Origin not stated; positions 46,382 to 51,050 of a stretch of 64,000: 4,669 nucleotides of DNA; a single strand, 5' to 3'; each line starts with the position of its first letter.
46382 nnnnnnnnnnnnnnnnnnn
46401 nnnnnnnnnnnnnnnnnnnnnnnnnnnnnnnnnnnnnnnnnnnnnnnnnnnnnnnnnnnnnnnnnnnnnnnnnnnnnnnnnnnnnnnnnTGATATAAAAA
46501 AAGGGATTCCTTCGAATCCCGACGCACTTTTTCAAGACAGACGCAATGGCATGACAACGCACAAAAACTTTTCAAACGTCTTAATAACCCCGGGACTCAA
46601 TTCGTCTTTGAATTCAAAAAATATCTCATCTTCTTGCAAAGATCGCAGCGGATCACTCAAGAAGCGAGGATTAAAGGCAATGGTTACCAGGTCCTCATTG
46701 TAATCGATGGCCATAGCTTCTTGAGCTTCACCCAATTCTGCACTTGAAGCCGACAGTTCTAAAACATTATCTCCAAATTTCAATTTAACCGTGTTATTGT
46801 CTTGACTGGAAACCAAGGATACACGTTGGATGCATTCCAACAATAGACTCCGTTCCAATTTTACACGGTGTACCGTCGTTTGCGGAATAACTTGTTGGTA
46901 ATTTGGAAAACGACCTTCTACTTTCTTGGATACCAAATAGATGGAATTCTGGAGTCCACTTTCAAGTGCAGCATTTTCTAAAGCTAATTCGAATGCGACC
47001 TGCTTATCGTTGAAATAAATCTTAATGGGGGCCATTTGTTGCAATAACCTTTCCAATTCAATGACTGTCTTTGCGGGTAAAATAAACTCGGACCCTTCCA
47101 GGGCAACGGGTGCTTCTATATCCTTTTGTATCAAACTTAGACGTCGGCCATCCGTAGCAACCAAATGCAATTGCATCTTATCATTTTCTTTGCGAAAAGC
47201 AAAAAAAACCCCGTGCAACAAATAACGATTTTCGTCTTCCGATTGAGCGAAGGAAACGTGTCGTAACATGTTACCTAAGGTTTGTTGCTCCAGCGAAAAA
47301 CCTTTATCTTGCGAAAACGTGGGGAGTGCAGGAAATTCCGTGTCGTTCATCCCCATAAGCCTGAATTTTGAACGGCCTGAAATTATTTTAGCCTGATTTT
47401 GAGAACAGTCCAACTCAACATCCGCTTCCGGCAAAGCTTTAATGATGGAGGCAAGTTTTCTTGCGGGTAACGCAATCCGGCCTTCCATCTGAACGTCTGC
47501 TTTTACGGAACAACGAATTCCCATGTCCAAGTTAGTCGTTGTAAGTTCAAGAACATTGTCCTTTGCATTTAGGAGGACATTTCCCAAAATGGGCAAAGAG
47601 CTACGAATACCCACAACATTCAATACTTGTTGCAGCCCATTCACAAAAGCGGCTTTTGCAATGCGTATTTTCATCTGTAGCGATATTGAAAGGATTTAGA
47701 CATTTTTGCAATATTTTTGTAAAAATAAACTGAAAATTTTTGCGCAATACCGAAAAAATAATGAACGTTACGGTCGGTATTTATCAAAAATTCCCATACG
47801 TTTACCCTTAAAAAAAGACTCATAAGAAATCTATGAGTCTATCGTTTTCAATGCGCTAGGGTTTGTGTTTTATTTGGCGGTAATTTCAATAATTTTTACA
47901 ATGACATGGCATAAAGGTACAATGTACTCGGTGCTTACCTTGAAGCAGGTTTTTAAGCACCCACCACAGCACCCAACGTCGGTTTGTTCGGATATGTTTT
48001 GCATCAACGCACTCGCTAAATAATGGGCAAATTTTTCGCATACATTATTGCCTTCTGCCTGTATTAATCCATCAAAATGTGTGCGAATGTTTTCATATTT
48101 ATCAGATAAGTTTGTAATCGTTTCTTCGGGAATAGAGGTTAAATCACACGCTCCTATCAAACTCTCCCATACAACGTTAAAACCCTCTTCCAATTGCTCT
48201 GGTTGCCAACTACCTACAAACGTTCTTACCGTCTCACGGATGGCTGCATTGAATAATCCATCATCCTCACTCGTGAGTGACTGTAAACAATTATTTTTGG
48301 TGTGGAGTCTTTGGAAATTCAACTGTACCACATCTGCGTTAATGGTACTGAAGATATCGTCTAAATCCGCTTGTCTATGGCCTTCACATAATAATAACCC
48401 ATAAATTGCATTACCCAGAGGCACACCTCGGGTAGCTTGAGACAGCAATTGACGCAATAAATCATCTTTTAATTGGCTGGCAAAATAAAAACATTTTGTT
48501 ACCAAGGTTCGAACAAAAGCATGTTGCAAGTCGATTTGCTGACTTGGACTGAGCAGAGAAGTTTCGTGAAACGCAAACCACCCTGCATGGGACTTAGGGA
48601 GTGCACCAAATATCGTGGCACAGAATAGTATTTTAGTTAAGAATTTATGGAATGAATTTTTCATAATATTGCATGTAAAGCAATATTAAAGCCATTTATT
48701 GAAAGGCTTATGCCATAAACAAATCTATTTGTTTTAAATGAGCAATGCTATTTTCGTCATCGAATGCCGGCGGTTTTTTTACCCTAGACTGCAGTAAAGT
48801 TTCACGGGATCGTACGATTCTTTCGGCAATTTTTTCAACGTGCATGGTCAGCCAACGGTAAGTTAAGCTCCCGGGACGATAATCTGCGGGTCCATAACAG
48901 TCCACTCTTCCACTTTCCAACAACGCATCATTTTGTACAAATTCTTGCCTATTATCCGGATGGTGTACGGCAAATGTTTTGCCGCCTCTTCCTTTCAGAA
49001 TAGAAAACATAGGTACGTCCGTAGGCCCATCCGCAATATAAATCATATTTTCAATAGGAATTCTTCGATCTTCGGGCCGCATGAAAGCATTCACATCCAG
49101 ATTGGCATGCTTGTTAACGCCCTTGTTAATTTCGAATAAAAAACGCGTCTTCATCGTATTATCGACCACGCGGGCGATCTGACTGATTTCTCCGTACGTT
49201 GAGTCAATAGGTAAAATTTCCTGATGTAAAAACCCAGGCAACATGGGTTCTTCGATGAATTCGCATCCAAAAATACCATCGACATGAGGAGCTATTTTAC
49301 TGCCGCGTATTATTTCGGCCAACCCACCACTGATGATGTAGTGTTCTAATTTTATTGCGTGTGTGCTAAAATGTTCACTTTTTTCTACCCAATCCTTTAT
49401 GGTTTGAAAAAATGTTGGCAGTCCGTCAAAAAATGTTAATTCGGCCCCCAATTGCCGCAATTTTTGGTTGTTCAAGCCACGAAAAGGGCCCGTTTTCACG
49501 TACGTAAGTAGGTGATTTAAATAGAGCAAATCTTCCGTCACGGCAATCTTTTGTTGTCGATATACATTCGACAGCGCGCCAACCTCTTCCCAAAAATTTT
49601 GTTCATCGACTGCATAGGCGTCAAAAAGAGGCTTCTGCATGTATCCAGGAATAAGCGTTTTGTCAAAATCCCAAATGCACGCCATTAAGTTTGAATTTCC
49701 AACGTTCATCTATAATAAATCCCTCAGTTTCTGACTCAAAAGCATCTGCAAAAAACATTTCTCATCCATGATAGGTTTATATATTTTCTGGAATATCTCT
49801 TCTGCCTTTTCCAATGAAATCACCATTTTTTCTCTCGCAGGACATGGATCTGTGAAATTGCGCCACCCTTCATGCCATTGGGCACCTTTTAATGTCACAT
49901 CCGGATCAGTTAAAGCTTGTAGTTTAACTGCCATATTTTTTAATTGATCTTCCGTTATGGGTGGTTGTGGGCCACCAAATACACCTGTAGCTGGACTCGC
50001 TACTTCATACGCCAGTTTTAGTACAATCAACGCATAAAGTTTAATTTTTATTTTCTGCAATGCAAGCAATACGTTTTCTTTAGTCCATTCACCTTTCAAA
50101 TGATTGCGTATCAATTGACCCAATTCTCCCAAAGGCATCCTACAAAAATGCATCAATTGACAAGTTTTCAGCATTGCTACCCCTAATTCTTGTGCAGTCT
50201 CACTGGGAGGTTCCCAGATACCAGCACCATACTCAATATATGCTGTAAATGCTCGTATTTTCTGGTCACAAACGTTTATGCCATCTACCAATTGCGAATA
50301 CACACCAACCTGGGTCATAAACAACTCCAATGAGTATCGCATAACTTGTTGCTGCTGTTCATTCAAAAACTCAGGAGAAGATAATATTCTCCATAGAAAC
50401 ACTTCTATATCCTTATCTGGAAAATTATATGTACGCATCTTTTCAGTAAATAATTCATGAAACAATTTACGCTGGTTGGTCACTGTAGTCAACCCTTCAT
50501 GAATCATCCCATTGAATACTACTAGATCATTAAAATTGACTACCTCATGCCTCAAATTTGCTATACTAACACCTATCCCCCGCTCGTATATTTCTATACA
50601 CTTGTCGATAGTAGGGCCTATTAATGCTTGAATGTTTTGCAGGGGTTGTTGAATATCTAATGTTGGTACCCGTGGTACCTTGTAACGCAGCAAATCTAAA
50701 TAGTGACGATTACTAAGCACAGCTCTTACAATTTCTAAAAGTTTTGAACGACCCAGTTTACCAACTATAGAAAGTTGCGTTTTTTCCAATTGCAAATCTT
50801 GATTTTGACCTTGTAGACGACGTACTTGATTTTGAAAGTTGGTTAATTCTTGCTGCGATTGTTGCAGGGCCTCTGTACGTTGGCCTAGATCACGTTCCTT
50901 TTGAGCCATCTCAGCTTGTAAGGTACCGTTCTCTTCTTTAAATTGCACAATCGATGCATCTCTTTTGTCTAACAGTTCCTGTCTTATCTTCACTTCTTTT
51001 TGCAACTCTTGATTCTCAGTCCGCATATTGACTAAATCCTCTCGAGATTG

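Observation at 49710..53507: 1265-aa Q/N-rich coiled-coil protein assembled from a mosaic of almost identical DNA repeats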

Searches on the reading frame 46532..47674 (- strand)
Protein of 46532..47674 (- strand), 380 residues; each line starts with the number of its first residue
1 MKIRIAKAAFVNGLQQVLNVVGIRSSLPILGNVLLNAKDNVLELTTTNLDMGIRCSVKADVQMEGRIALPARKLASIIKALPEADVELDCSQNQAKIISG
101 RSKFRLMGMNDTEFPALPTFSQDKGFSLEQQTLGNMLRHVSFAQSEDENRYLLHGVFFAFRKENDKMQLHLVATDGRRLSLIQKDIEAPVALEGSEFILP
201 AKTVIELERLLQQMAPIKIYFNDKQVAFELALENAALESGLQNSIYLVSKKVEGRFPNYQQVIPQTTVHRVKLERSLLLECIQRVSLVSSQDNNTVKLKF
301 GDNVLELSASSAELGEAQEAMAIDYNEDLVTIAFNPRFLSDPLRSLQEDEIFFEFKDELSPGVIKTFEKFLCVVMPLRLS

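Call 9: find_encoding_contigs(protein=window:46532-47674:-, flank=10000, max_places=4)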
Protein window:46532-47674:- (380 aa): no gene with exactly this product is on record in the collection.

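Call 13: find_related_loci(query=window:46532-47674:-, collection=genome_contigs, flank=10000)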
Query window:46532-47674:- (380 aa) in genome_contigs; peptide patterns used: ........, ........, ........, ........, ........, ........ (x = any residue, [..] = any of these).
262 stretches matched a pattern; 208 encode a relative of the query (tblastn E <= 1e-3); the best 80 are kept; 80 distinct loci.
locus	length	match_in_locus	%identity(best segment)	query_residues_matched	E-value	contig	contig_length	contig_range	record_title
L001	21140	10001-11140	97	1-380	0e+0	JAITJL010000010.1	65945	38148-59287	MAG: Puniceicoccales bacterium isolate Pcl387_bin165 k119_2925620, whole genome shotgun sequence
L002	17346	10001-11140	95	1-380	0e+0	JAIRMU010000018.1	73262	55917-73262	MAG: Puniceicoccales bacterium isolate Cd354_bin116 k119_1898135, whole genome shotgun sequence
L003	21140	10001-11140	94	1-380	0e+0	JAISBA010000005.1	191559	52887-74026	MAG: Puniceicoccales bacterium isolate Gx481_bin184 k119_3082428, whole genome shotgun sequence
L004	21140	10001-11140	95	1-380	0e+0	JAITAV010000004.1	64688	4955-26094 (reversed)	MAG: Puniceicoccales bacterium isolate Ncb351_bin56 k119_3354424, whole genome shotgun sequence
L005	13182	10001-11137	78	1-379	0e+0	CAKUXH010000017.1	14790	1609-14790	MAG: uncultured Opitutales bacterium isolate REFINED_METABAT215_TOP10_CONTIGS_1500_ASSEMBLY_K77_MERGED__Hadza_MoBio_hadz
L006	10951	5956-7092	76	1-379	0e+0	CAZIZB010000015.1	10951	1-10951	MAG TPA_asm: uncultured Opitutales bacterium isolate SRP315200_co2_453 genome assembly, contig: NODE_8258_length_10951_c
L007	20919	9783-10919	76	1-379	0e+0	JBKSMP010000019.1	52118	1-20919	MAG: Opitutales bacterium isolate 101_22-192 k141_3061194, whole genome shotgun sequence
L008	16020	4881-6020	75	1-379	0e+0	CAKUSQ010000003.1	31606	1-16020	MAG: uncultured Opitutales bacterium isolate REFINED_METABAT215_TOP10_CONTIGS_1500_ASSEMBLY_K77_MERGED__Hadza_MoBio_hadz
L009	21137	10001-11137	76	1-379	0e+0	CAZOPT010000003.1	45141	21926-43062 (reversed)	MAG TPA_asm: uncultured Opitutales bacterium isolate SRP225648_co1_956 genome assembly, contig: NODE_1459_length_45141_c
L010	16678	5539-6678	69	1-380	6e-179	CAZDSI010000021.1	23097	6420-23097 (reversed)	MAG TPA_asm: uncultured Opitutales bacterium isolate binchicken_co135_18 genome assembly, contig: NODE_3828_length_23097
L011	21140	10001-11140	80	1-380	0e+0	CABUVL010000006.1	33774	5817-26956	MAG TPA_asm: uncultured Verrucomicrobia bacterium isolate MGYG-HGUT-04418 genome assembly, contig: GUT_GENOME273599_6, w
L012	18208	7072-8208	75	1-379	0e+0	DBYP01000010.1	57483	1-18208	MAG TPA_asm: Verrucomicrobia bacterium UBA1183 UBA1183_contig_35501, whole genome shotgun sequence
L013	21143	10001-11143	61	1-379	1e-152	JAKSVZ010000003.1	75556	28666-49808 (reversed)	MAG: Opitutales bacterium isolate Horse_feces372 MAG372_3, whole genome shotgun sequence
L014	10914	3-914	59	78-379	5e-115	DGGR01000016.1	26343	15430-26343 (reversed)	MAG TPA_asm: Verrucomicrobia bacterium UBA3869 UBA3869_contig_124085, whole genome shotgun sequence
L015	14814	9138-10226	39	1-379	3e-87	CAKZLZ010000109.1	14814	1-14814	MAG TPA_asm: uncultured Verrucomicrobia bacterium isolate ERR2094169_bin.138_CONCOCT_v1.1_MAG genome assembly, contig: E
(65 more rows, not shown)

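Call 61: search_protein_families(library=ncbifam, proteins=[L011:2940-3392:-], max_evalue=0.01)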
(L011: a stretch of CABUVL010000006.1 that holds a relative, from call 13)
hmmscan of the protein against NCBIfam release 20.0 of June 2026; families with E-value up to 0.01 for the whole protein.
L011:2940-3392:- (150 aa): 0 families

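Call 63: search_protein_families(library=pfam, proteins=[L011:2940-3392:-, L011:5605-7866:+], max_evalue=0.01)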
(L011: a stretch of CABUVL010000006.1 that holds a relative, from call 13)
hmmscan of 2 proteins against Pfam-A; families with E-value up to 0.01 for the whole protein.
L011:2940-3392:- (150 aa): 0 families

L011:5605-7866:+ (754 aa): 1 family
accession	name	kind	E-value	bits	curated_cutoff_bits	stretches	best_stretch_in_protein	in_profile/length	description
PF05308.16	Mito_fiss_reg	-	0.0057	17.3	26.3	0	36-77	174-215/244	Mitochondrial fission regulator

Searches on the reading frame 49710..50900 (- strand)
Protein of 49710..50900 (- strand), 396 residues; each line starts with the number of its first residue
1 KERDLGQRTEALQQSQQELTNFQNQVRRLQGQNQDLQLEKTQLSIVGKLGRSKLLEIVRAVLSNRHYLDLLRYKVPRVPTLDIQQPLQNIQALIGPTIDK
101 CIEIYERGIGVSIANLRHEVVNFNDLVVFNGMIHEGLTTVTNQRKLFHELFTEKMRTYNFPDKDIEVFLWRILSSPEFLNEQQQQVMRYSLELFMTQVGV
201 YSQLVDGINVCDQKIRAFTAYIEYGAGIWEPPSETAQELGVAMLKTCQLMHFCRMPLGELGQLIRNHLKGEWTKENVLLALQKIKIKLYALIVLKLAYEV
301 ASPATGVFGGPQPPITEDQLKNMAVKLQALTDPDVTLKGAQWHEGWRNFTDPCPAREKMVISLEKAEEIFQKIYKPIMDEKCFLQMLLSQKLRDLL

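Call 6: find_homologous_proteins(query=window:49710-50900:-)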
Query window:49710-50900:-: 2757 candidates shared short words with the query, none scored E <= 0.001.

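Call 16: search_protein_representatives(protein=window:49713-50900:-)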
Query: 396 residues. Proteins with E-value up to 0.001 (for the whole library): 4; up to 1e-10: 4; up to 1e-30: 4. The best 4 are listed.
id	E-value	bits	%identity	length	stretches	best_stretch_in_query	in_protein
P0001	1.9e-262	886.2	91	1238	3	1-396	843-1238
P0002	1.2e-88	314.1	49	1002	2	18-396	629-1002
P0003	1.1e-59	218.8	40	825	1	12-396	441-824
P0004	2.2e-55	204.7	37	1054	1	4-396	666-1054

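Call 23: search_solved_structures(query=A2, max_evalue=10)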
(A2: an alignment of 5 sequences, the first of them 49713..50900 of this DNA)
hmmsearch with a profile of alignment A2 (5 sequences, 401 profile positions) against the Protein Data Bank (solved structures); distinct sequences matched with E-value up to 10: 11.
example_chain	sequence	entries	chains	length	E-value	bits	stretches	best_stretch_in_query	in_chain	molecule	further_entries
6egc_A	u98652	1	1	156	0.065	15.4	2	137-193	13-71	SC_2L4HC2_23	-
7edp_A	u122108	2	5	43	0.58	12.2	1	14-49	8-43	Protein AF-10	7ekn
1wt6_A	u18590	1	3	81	0.78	11.8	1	11-51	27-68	Myotonin-protein kinase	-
4gel_A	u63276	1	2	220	0.78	11.8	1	30-119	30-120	Mitochondrial cardiolipin hydrolase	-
4gem_A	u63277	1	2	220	0.8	11.8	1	30-119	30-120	Mitochondrial cardiolipin hydrolase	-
3n9t_A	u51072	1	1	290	0.83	11.7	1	310-355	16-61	PnpC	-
6owd_A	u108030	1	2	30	0.99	11.5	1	22-47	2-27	R+7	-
8f6r_A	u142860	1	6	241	1.2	11.2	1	270-309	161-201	De novo designed oligomeric protein C6-79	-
9mmx_C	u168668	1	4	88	2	10.4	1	3-58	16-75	M protein, serotype 6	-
9m46_A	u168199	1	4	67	5.2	9.1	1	9-43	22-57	IQ motif and SEC7 domain-containing protein 2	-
9mmu_A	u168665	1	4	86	9.3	8.3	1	4-73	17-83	M protein, serotype 5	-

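Call 32: predict_structure(alignment_id=A3)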
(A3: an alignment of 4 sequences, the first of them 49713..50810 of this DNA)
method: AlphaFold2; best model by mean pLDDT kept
length: 366 residues; sequences in the alignment: 4
mean_pLDDT: 69.2   pTM: 0.58
mean pLDDT of the five models: 69.2, 64.2, 60.2, 56.9, 50.4
residues with pLDDT >= 90: 9; 70-90: 192; 50-70: 103; < 50: 62
segments of 3 or more residues with pLDDT < 50: 1-18, 50-58, 195-202, 272-280, 322-334
pLDDT, mean of each block of 10 residues (from residue 1): 40 46 88 89 68 47 72 68 57 69 76 85 71 77 81 82 87 88 78 52 62 83 83 85 84 81 69 45 65 77 65 65 43 49 59 68 53
secondary structure, 60 per line:
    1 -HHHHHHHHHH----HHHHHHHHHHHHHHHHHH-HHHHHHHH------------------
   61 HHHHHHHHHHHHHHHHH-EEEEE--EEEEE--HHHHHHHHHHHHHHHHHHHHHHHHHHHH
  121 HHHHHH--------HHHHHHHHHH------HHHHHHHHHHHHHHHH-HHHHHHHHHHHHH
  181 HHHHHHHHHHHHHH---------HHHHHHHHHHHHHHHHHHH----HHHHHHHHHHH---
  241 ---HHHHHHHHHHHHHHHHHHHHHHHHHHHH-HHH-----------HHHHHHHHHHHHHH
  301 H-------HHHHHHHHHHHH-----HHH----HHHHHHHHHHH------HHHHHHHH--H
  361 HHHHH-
elements in order: H2-11 H16-33 H35-42 H61-77 E79-83 E86-90 H93-126 H135-144 H151-166 H168-194 H204-222 H227-237 H244-271 H287-301 H309-320 H333-343 H350-357 H360-365

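Call 86: fold_search(model_id=the predicted structure, library=viral)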
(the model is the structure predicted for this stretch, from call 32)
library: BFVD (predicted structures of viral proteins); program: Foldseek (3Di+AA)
matches with E <= 10: 102; with E <= 0.001: 0
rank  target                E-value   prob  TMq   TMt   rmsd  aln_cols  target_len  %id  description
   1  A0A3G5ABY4            2.5e-01  0.12  0.12  0.07  40.4       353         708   11  Uncharacterized protein [Hyperionvirus sp.]
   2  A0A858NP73            4.5e-01  0.16  0.18  0.17  27.0       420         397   10  (no name in the UniProt tables at hand)
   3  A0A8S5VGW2            7.0e-01  0.05  0.10  0.10  35.1       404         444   10  Uncharacterized protein [Myoviridae sp. ctkfK18]
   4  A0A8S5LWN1            7.3e-01  0.20  0.22  0.11  44.1       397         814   11  Minor tail protein [Siphoviridae sp. ctRiO19]
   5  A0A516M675            9.4e-01  0.07  0.14  0.12  31.1       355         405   10  (no name in the UniProt tables at hand)
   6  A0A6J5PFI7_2          1.1e+00  0.18  0.19  0.08  50.2       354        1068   11  Large polyvalent protein associated domain-containing protein [uncultured Caudovirales phage]
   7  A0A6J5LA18            1.5e+00  0.05  0.12  0.07  20.2       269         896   11  Uncharacterized protein [uncultured Caudovirales phage]
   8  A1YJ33                1.7e+00  0.04  0.13  0.12  29.3       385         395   12  Uncharacterized protein [Spodoptera frugiperda nuclear polyhedrosis virus]
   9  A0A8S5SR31            1.7e+00  0.06  0.15  0.08  32.4       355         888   14  Transglycosylase SLT domain-containing protein [Podoviridae sp. ctXBg1]
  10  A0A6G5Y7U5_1          1.7e+00  0.06  0.14  0.05  28.2       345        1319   12  (no name in the UniProt tables at hand)
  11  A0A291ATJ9            2.0e+00  0.06  0.16  0.06  26.3       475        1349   11  Dihydrofolate reductase incomplete domain containing protein [Pandoravirus salinus]
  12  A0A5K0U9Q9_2          2.1e+00  0.16  0.24  0.13  27.7       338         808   12  Ankyrin repeat protein [Yasminevirus sp. GU-2018]
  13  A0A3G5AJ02            2.1e+00  0.05  0.16  0.08  26.2       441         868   14  DNA double-stranded break repair ATPase [Solumvirus sp.]
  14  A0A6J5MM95            2.3e+00  0.06  0.17  0.12  31.4       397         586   11  Uncharacterized protein [uncultured Caudovirales phage]
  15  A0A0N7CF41            2.3e+00  0.03  0.10  0.07  31.5       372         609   10  Tail length tape measure protein [Salmonella phage 37]
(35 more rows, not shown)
